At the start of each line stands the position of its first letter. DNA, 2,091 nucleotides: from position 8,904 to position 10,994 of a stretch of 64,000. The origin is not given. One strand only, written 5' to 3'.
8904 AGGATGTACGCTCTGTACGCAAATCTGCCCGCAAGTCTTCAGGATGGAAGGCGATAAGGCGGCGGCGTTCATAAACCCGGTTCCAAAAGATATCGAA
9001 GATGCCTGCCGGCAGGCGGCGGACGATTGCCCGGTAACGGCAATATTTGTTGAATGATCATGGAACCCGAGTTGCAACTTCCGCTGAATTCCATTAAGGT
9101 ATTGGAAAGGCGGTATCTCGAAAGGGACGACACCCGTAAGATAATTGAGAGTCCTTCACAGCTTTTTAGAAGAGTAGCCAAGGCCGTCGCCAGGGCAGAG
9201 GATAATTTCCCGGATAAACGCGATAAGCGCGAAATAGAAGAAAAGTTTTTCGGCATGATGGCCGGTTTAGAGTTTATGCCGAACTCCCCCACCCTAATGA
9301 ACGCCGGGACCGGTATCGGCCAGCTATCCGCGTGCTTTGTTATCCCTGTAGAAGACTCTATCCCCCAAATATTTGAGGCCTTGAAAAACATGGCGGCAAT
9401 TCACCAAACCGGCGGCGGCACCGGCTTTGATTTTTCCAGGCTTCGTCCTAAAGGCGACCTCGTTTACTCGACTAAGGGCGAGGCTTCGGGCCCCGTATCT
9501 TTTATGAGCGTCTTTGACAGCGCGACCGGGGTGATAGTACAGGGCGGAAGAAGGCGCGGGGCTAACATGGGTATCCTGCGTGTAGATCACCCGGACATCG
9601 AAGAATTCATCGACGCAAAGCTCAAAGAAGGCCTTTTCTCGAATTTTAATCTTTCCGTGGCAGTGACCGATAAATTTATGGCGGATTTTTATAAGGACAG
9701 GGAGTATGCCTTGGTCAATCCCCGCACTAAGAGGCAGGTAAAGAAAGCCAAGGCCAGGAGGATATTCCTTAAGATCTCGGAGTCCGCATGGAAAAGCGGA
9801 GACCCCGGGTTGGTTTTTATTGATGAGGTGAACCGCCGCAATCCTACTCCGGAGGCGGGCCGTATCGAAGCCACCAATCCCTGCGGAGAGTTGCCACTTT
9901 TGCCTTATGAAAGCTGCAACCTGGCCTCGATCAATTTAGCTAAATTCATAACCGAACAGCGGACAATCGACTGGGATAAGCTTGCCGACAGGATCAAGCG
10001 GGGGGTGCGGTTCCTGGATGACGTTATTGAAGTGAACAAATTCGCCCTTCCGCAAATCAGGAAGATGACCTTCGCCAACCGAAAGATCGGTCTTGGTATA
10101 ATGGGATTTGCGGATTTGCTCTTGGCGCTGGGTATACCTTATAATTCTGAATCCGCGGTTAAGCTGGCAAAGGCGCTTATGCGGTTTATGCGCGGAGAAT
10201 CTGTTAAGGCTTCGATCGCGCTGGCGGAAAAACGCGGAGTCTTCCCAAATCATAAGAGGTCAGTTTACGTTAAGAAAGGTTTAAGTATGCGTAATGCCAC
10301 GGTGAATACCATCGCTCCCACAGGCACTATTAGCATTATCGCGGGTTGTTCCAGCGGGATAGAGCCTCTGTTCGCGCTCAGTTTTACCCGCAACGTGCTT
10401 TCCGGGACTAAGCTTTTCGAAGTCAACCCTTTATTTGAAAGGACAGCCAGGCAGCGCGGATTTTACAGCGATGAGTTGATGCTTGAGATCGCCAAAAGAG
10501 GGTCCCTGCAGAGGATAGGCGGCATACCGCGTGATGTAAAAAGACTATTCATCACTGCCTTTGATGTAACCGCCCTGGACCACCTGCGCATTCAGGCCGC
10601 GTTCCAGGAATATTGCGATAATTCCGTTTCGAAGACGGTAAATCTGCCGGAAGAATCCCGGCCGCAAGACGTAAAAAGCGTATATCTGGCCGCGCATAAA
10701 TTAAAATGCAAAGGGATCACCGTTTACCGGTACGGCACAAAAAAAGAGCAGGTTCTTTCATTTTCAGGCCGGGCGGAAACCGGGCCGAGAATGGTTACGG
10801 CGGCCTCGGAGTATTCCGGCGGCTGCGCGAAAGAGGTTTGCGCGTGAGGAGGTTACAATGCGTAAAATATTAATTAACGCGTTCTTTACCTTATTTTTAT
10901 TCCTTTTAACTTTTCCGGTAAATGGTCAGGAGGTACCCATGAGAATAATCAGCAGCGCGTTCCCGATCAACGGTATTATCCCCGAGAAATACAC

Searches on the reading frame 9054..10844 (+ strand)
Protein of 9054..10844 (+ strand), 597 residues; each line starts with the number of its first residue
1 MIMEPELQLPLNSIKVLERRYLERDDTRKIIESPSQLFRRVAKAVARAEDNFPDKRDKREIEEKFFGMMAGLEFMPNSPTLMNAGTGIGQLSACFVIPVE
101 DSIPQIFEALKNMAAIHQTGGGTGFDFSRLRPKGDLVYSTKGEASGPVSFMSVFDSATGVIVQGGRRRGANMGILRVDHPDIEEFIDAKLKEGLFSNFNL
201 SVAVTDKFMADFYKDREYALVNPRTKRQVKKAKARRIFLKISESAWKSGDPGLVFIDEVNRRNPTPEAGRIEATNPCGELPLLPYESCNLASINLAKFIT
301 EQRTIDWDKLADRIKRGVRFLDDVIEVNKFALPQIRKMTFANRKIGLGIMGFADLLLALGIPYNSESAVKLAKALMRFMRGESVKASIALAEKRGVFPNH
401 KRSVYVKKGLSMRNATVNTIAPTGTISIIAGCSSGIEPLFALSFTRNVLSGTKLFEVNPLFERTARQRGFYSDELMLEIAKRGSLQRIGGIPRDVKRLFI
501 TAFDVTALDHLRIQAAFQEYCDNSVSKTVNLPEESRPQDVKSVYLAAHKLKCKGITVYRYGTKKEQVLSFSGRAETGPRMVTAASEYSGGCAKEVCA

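Call 87: search_protein_families(library=pfam, proteins=[window:9054-10844:+], max_evalue=1e-8)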
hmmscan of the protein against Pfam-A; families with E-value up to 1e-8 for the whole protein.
window:9054-10844:+ (597 aa): 2 families
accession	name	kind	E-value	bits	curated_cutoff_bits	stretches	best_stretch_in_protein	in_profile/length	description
PF02867.20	Ribonuc_red_lgC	-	7.3e-136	454.3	23.9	1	92-558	1-523/523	Ribonucleotide reductase, barrel domain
PF00317.26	Ribonuc_red_lgN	-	5.4e-24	84.5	28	1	10-87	4-75/77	Ribonucleotide reductase, all-alpha domain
